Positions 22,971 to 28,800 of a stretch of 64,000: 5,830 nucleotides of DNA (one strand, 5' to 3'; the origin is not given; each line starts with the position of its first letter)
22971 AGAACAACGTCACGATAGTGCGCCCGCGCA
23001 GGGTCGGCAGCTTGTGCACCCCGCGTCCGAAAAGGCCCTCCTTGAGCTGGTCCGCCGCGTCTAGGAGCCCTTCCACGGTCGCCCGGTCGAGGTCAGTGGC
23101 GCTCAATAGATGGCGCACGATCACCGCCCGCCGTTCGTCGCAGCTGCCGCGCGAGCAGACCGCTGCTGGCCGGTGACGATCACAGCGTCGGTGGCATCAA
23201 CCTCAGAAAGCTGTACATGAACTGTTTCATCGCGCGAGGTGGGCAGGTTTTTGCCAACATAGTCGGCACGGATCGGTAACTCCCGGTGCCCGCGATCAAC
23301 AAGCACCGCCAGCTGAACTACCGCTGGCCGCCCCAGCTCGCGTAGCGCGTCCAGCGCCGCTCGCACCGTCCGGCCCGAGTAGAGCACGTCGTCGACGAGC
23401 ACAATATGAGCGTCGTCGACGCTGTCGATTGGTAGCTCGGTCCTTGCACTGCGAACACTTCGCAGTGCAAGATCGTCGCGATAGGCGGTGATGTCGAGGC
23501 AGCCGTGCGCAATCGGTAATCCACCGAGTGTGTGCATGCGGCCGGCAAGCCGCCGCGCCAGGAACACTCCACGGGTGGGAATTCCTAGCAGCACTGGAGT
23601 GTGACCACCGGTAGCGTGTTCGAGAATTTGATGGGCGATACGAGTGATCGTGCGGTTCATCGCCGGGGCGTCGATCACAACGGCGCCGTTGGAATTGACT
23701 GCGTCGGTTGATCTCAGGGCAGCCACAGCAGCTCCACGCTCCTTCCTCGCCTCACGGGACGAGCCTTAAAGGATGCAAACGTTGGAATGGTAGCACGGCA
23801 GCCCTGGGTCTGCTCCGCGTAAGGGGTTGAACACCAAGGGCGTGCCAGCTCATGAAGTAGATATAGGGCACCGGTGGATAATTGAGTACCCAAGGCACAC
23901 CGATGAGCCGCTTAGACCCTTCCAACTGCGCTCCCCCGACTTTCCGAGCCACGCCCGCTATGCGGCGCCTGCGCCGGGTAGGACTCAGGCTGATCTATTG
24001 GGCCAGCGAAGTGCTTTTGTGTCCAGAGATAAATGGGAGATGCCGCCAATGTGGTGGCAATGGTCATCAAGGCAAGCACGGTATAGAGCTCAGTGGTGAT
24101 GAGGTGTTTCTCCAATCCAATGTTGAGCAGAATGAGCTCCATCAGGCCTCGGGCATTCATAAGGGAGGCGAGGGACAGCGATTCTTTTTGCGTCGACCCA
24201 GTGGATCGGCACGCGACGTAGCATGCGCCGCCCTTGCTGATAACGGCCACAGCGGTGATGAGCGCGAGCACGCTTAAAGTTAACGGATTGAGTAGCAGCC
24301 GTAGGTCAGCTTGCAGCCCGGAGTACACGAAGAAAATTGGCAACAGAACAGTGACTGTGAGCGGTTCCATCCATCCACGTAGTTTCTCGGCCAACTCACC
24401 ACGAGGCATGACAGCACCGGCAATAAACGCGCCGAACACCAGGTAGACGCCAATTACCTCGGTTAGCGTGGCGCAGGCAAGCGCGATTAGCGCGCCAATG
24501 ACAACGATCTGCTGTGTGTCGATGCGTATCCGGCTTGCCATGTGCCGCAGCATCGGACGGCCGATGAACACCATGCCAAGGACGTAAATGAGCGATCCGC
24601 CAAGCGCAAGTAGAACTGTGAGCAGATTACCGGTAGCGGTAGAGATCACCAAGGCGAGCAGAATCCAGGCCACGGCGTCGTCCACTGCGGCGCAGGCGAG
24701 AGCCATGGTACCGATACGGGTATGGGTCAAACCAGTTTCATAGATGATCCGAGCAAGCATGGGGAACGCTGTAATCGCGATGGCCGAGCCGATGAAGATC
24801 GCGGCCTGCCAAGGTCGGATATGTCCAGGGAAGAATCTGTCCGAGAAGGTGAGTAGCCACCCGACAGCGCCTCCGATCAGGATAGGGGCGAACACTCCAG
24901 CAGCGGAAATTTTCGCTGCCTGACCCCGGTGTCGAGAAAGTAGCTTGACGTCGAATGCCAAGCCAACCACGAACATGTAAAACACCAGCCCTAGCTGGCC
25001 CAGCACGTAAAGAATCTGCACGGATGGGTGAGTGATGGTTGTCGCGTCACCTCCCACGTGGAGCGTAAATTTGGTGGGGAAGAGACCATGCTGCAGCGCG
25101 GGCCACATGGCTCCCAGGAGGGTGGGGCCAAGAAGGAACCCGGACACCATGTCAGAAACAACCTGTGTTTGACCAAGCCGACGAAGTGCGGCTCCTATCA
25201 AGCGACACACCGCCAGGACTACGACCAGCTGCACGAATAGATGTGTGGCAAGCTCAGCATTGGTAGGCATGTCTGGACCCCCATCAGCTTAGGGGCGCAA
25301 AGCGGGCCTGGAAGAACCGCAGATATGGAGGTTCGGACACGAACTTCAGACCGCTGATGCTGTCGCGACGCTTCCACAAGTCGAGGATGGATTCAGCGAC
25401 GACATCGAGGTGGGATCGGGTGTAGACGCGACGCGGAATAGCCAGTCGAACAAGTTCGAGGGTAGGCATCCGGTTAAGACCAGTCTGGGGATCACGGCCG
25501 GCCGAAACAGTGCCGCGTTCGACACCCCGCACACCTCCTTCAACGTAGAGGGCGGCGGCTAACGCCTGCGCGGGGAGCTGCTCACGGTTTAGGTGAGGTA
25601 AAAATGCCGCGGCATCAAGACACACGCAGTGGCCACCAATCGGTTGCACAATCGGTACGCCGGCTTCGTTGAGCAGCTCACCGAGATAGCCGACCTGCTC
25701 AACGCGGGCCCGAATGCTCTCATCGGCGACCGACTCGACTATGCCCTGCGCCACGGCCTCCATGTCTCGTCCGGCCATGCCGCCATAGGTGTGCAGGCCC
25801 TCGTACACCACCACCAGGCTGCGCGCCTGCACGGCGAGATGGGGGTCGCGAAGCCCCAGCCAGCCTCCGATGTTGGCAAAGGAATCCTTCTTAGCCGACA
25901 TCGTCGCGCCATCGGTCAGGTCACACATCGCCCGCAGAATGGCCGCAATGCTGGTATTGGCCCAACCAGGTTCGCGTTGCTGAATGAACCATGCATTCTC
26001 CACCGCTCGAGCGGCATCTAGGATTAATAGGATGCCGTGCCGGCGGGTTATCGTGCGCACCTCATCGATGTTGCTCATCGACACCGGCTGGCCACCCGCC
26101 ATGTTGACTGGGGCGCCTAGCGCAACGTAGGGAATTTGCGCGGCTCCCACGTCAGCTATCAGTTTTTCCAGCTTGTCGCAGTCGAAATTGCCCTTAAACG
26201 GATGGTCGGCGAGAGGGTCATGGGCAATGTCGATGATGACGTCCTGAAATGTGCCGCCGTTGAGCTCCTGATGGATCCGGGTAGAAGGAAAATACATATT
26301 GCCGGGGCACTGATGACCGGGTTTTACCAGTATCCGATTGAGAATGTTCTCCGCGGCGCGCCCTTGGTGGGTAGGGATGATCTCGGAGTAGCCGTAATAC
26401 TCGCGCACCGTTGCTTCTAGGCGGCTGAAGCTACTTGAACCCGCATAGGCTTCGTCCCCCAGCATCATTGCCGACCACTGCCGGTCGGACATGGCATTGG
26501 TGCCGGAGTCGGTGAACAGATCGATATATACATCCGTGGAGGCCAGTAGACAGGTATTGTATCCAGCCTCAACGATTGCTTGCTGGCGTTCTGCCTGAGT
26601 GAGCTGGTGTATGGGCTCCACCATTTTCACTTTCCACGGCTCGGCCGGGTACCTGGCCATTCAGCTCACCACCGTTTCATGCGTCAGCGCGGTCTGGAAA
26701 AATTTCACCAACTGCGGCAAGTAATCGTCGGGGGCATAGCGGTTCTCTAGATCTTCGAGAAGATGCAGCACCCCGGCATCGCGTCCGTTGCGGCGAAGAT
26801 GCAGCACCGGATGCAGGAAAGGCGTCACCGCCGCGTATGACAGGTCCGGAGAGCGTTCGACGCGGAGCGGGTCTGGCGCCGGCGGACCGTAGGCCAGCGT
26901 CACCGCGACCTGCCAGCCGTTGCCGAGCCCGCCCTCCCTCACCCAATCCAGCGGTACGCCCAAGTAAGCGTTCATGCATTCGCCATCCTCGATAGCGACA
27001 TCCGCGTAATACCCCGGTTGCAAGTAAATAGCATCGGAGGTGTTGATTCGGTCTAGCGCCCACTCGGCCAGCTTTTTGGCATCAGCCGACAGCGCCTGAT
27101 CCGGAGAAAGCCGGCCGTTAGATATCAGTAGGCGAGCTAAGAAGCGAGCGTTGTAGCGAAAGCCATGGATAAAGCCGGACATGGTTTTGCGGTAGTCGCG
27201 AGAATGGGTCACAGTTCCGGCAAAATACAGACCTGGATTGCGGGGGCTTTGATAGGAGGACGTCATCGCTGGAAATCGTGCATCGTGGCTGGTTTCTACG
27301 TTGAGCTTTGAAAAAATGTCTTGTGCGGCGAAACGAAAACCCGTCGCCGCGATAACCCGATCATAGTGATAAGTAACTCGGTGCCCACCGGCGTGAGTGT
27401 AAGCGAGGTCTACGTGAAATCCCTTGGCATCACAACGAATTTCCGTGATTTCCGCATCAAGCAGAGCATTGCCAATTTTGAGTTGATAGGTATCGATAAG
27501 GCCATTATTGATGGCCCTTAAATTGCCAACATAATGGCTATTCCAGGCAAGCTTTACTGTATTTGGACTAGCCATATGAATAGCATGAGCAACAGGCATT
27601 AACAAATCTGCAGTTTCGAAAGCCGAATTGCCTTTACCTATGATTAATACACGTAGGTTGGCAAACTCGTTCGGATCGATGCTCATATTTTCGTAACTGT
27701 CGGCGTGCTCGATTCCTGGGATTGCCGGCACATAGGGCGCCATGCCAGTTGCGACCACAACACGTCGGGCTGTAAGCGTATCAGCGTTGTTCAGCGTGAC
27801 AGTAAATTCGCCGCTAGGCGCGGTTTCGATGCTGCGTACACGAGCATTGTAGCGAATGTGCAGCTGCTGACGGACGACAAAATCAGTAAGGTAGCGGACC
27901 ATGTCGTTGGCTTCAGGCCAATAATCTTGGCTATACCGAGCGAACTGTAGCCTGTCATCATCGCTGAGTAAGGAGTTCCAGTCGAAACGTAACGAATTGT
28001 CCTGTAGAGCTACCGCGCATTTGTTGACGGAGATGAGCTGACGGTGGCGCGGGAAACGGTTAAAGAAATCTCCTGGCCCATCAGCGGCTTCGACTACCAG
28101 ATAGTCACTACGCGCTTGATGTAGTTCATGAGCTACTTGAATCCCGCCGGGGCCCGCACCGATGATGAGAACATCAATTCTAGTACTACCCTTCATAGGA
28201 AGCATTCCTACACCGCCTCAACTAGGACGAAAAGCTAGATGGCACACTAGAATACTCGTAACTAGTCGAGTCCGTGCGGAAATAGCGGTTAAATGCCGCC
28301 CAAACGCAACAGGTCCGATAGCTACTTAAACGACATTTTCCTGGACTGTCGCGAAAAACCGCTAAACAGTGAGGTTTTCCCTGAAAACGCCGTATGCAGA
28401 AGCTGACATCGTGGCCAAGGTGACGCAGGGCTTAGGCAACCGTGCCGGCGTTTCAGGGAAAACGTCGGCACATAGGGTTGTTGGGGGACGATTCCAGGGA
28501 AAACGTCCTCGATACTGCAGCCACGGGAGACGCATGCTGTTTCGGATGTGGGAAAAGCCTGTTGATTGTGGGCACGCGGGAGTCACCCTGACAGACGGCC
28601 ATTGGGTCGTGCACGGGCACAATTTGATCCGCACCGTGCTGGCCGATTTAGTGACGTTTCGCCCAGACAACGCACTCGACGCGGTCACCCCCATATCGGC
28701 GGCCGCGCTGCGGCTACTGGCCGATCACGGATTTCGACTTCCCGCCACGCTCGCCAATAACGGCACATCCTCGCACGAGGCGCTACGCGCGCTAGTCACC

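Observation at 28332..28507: Two more copies of the element sit in the divergent P450 / monooxygenase control region and are open in the P450 frame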

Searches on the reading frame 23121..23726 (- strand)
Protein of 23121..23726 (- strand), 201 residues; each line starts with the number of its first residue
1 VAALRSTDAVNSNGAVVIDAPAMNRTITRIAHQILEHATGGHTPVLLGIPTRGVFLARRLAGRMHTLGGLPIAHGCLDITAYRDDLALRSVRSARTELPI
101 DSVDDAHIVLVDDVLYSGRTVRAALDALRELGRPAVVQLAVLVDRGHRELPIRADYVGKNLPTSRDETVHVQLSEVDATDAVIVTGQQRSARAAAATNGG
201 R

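Call 70: search_protein_families(library=ncbifam, proteins=[window:23121-23726:-], max_evalue=1e-10)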
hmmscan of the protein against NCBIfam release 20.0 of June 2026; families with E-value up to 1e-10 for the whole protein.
window:23121-23726:- (201 aa): 6 families
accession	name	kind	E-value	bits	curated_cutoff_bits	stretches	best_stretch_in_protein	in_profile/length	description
NF003547.0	PRK05205.1-3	equivalog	4.7e-77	258.2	230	1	7-188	6-192/194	bifunctional pyr operon transcriptional regulator/uracil phosphoribosyltransferase PyrR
NF003549.0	PRK05205.1-5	equivalog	1.4e-65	220.1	138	1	14-185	5-179/182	bifunctional pyr operon transcriptional regulator/uracil phosphoribosyltransferase PyrR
NF003548.0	PRK05205.1-4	equivalog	1.6e-60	203.9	218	1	17-185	6-170/173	bifunctional pyr operon transcriptional regulator/uracil phosphoribosyltransferase PyrR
NF003546.0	PRK05205.1-2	equivalog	1.1e-56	191.3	268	1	16-184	5-174/175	bifunctional pyr operon transcriptional regulator/uracil phosphoribosyltransferase PyrR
NF003545.0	PRK05205.1-1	equivalog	2e-39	134.8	140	1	18-174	4-158/171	bifunctional pyr operon transcriptional regulator/uracil phosphoribosyltransferase PyrR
NF006605.0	PRK09162.1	equivalog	7e-15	54.9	181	1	6-161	6-155/183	hypoxanthine-guanine phosphoribosyltransferase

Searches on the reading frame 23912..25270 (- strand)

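Call 14: search_protein_families(library=pfam, proteins=[window:23912-25270:-])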
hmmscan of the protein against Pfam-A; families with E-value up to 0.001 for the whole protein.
window:23912-25270:- (452 aa): 1 family
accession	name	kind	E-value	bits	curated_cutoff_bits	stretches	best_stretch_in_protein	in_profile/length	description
PF00999.27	Na_H_Exchanger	-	3.6e-54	184.5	26.2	1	19-408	4-363/375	Sodium/hydrogen exchanger, transmembrane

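Call 70: search_protein_families(library=ncbifam, proteins=[window:23912-25270:-], max_evalue=1e-10)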
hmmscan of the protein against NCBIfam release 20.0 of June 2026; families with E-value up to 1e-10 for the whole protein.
window:23912-25270:- (452 aa): 3 families
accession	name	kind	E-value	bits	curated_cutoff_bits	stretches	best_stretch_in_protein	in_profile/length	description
TIGR00932.1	2a37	subfamily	8.1e-41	140.3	238.3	1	24-322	6-275/275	monovalent cation:proton antiporter-2 (CPA2) family protein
NF002973.0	PRK03659.1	equivalog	4.3e-21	75.1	804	1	86-420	55-378/602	glutathione-regulated potassium-efflux system protein KefB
NF002924.0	PRK03562.1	equivalog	1.7e-15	56.5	752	1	88-419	57-380/623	glutathione-regulated potassium-efflux system protein KefC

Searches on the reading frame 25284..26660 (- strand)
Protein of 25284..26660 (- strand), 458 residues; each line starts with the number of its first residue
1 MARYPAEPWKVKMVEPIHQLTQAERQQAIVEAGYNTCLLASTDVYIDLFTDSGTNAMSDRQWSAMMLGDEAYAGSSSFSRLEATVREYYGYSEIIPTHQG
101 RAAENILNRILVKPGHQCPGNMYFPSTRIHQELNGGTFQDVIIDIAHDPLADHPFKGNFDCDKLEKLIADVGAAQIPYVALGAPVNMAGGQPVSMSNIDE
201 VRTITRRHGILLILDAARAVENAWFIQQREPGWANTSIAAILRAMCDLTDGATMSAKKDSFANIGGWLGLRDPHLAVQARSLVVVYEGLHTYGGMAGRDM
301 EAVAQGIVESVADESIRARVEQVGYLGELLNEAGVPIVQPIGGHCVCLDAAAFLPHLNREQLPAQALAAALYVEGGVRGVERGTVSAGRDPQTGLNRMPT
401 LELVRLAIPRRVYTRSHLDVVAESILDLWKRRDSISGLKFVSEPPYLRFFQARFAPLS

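Call 14: search_protein_families(library=pfam, proteins=[window:25284-26660:-])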
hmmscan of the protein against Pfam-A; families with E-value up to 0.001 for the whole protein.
window:25284-26660:- (458 aa): 1 family
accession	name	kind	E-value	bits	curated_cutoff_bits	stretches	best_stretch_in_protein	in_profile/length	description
PF01212.27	Beta_elim_lyase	-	2e-73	247.7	27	1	47-423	1-287/288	Beta-eliminating lyase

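Call 70: search_protein_families(library=ncbifam, proteins=[window:25284-26660:-], max_evalue=1e-10)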
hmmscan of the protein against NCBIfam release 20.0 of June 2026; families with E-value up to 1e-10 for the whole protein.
window:25284-26660:- (458 aa): 4 families
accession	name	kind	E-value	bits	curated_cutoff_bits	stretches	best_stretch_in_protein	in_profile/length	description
TIGR02618.1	tyr_phenol_ly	equivalog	3.7e-204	678.7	720.7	1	6-454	1-449/450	tyrosine phenol-lyase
NF009709.0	PRK13238.1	subfamily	7e-182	605.3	285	1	4-457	7-461/463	tryptophanase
NF053783.1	TphnTnaApg1401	equivalog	2.1e-155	518.1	750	1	6-453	6-453/457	tryptophanase TnaA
TIGR02617.1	tnaA_trp_ase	equivalog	1.6e-138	462.6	825.8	1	6-455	4-465/467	tryptophanase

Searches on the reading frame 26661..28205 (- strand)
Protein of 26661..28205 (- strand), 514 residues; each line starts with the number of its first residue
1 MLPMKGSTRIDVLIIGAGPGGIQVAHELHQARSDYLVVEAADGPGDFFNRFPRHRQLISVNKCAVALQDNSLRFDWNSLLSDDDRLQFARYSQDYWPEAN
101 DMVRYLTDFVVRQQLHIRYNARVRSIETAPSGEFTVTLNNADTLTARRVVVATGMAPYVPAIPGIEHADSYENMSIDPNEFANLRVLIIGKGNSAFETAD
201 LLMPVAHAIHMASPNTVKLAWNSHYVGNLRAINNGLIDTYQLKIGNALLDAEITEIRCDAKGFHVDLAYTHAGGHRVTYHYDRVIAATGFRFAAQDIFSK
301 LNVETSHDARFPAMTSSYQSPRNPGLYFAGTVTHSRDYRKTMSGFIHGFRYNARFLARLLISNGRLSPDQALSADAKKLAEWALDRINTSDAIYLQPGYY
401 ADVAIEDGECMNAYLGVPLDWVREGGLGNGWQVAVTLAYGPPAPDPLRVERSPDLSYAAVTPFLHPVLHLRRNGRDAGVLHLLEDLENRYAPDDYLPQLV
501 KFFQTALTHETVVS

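Call 13: find_encoding_contigs(protein=window:26661-28205:-, flank=3000, max_places=4)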
Protein window:26661-28205:- (514 aa): no gene with exactly this product is on record in the collection.

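Call 14: search_protein_families(library=pfam, proteins=[window:26661-28205:-])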
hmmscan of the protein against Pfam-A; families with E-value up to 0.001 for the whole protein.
window:26661-28205:- (514 aa): 10 families
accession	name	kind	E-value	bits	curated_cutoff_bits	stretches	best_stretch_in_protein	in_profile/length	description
PF13738.12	Pyr_redox_3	-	7.6e-43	147.3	30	1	13-330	1-305/305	Pyridine nucleotide-disulphide oxidoreductase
PF07992.20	Pyr_redox_2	-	7.4e-18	65.4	26.1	1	11-335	2-278/291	Pyridine nucleotide-disulphide oxidoreductase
PF13434.12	Lys_Orn_oxgnase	-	6.6e-12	45.7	21.3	1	11-203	4-208/339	L-lysine 6-monooxygenase/L-ornithine 5-monooxygenase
PF03486.20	HI0933_like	-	7e-09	35.9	50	1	98-156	107-165/244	HI0933-like protein Rossmann domain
PF01593.30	Amino_oxidase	-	1.2e-08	35.1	19.8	1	99-156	203-257/443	Flavin containing amine oxidoreductase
PF05834.18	Lycopene_cycl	-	1.4e-08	34.7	23.4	1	11-156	1-142/380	Lycopene cyclase protein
PF01266.30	DAO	-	2.8e-08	34.1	27.9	0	91-155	140-204/353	FAD dependent oxidoreductase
PF13454.12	NAD_binding_9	-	6.8e-07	29.8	21.8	1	14-155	2-154/155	FAD-NAD(P)-binding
PF00070.33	Pyr_redox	-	1.7e-06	28.9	22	0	12-45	2-35/82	Pyridine nucleotide-disulphide oxidoreductase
PF13450.12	NAD_binding_8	-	0.0004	21.1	21.9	0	14-45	1-32/68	NAD(P)-binding Rossmann-like domain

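Call 70: search_protein_families(library=ncbifam, proteins=[window:26661-28196:-], max_evalue=1e-10)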
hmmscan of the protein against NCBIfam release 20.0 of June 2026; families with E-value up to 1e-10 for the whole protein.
window:26661-28196:- (511 aa): 3 families
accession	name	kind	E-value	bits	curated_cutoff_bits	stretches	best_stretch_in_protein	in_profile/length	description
TIGR04018.1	Bthiol_YpdA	hypoth_equivalog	7.3e-22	77.6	339.9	1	89-353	62-309/316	YpdA family putative bacillithiol disulfide reductase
NF040505.1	ArsO_flavin_mono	equivalog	2.5e-18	66.6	425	1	7-206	1-186/346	ArsO family NAD(P)H-dependent flavin-containing monooxygenase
NF004943.0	PRK06292.2-1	equivalog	1.8e-11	43.5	432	1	6-304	3-285/456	dihydrolipoyl dehydrogenase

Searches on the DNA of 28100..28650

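Call 58: search_rna_families(source=window, start=28100, end=28650, threshold=evalue, max_evalue=10)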
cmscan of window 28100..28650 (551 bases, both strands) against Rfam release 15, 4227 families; matches with E-value up to 10: 1.
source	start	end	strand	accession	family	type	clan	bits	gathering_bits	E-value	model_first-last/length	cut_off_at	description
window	28445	28573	+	RF02204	WT1-AS_2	Gene; lncRNA;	-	13.8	45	2.8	1-137/137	no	WT1 antisense RNA conserved region 2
